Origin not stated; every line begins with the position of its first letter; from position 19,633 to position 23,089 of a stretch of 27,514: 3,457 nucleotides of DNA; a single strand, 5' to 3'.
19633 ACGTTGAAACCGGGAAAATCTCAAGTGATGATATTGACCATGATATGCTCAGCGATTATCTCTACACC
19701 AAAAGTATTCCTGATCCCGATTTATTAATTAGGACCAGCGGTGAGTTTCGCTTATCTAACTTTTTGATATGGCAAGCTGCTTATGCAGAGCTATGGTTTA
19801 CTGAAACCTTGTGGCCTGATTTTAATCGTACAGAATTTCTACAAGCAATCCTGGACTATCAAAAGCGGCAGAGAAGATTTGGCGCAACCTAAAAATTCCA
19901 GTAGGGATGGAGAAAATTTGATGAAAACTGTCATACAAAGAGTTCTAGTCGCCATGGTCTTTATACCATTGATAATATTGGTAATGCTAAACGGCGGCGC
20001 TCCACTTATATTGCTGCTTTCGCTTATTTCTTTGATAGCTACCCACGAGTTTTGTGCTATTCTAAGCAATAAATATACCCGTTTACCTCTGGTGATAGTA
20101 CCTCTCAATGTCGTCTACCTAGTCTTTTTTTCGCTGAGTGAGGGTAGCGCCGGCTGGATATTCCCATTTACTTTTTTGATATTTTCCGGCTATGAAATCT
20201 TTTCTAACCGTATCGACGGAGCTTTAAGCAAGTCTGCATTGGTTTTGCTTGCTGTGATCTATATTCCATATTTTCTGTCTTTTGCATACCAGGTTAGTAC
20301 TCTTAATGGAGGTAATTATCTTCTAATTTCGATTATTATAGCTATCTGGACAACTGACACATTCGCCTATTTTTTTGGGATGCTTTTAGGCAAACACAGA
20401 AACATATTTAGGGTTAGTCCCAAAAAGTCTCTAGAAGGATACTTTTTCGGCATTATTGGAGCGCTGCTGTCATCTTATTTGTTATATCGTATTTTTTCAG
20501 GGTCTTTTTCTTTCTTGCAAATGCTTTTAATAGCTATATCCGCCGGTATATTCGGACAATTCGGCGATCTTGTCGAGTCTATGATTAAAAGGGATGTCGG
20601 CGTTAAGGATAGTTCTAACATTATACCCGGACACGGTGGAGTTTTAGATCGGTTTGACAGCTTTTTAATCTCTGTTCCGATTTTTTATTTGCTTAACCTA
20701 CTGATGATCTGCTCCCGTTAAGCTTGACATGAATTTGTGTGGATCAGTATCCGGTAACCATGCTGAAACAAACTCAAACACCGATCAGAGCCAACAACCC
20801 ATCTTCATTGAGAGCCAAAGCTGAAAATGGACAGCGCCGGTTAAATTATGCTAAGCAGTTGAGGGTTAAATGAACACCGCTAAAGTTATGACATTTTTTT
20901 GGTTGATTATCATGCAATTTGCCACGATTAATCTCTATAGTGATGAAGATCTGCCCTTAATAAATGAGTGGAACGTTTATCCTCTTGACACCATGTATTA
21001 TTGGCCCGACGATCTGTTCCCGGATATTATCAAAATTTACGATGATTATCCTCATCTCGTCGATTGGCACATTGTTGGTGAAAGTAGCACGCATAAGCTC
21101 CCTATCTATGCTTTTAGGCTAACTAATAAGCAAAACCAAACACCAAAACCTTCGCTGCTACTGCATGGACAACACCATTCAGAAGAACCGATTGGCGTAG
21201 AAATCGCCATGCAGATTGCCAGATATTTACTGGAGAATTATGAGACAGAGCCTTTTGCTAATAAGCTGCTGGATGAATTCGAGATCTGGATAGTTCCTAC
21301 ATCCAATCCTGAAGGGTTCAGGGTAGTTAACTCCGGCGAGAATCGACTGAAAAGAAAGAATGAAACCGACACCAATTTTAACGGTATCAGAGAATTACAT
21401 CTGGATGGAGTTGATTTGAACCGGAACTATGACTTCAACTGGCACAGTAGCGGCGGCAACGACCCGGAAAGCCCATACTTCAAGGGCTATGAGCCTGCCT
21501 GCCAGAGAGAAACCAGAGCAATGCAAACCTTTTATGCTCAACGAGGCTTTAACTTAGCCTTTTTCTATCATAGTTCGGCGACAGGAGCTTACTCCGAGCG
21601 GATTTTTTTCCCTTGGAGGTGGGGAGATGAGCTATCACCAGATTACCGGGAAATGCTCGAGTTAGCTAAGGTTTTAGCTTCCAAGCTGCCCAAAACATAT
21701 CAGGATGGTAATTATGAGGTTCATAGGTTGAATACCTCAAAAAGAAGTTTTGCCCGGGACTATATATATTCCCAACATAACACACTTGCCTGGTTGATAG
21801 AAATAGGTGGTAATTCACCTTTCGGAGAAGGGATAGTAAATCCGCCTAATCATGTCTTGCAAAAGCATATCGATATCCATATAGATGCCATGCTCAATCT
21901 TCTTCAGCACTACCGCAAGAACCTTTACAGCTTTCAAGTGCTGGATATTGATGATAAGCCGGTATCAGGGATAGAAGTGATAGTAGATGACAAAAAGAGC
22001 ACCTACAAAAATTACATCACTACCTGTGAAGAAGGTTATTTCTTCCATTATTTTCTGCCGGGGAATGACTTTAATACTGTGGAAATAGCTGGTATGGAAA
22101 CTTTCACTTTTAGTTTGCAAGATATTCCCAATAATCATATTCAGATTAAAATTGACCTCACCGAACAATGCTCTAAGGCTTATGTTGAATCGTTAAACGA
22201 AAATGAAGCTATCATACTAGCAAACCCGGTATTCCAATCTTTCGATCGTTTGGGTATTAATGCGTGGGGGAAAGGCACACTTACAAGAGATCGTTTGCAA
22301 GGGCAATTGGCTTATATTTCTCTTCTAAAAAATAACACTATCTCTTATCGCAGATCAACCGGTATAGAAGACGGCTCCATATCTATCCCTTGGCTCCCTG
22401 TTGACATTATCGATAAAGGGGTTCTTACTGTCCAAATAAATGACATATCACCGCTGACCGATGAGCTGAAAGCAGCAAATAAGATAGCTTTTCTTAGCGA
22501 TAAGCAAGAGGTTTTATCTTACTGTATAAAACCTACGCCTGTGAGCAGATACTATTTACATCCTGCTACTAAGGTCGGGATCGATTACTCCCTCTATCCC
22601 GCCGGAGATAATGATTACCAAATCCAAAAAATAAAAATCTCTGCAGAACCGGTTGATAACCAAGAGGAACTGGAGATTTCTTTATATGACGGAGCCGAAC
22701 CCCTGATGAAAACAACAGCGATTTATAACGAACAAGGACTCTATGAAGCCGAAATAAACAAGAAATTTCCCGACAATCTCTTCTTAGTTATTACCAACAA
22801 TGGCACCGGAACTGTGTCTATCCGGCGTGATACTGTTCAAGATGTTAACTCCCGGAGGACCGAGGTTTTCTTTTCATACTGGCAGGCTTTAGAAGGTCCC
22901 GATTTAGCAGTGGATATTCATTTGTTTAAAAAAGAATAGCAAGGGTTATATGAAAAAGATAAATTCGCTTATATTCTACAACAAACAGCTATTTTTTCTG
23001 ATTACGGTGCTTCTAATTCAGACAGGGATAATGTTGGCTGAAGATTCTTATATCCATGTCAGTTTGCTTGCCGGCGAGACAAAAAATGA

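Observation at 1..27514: Window is bracketed by inverted copies of a tandem 38-bp repeat family (2 units left, 3 units right)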

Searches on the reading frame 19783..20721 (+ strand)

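Call 8: search_protein_families(library=ncbifam, proteins=[window:19783-20721:+], max_evalue=0.00001)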
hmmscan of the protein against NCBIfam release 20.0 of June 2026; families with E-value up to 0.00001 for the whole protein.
window:19783-20721:+ (312 aa): 1 family
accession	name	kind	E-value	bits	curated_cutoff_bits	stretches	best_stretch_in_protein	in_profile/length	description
NF008635.0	PRK11624.1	equivalog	9.8e-34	117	385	1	167-308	141-281/285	phosphatidate cytidylyltransferase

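Call 89: search_protein_families(library=pfam, max_evalue=0.001, proteins=[window:19783-20721:+])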
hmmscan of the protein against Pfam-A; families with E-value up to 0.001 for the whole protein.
window:19783-20721:+ (312 aa): 1 family
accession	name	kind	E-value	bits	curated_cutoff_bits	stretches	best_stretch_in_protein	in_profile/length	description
PF01148.25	CTP_transf_1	-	2.2e-61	208.5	24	1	52-304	2-260/264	Cytidylyltransferase family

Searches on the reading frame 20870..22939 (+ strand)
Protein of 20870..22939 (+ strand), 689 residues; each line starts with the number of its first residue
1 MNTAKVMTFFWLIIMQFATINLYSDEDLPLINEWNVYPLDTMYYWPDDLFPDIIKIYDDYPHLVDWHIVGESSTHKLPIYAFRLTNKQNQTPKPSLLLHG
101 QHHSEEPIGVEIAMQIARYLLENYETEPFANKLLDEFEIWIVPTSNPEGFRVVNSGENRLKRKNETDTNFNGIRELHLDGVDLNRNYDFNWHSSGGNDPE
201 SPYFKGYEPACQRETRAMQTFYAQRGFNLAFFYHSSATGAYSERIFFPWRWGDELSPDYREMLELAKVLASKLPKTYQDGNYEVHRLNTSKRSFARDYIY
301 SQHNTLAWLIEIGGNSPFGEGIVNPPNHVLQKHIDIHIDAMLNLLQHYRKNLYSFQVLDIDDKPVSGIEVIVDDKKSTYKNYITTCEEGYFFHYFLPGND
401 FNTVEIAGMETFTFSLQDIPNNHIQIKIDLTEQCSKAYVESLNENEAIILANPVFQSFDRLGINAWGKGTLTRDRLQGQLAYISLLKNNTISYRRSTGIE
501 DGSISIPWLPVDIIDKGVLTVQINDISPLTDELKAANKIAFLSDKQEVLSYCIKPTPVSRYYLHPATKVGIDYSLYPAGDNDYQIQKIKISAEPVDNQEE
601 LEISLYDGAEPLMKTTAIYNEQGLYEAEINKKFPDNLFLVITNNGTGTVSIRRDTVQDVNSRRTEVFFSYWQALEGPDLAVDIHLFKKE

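Call 8: search_protein_families(library=ncbifam, proteins=[window:20870-22939:+], max_evalue=0.00001)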
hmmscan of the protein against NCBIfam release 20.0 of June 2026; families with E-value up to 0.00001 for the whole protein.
window:20870-22939:+ (689 aa): 0 families

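Call 89: search_protein_families(library=pfam, max_evalue=0.001, proteins=[window:20870-22939:+])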
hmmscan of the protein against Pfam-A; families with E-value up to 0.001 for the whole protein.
window:20870-22939:+ (689 aa): 1 family
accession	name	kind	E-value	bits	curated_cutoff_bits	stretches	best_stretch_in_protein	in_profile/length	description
PF00246.29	Peptidase_M14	-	1.2e-41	143.7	21.6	1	56-315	8-264/286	Zinc carboxypeptidase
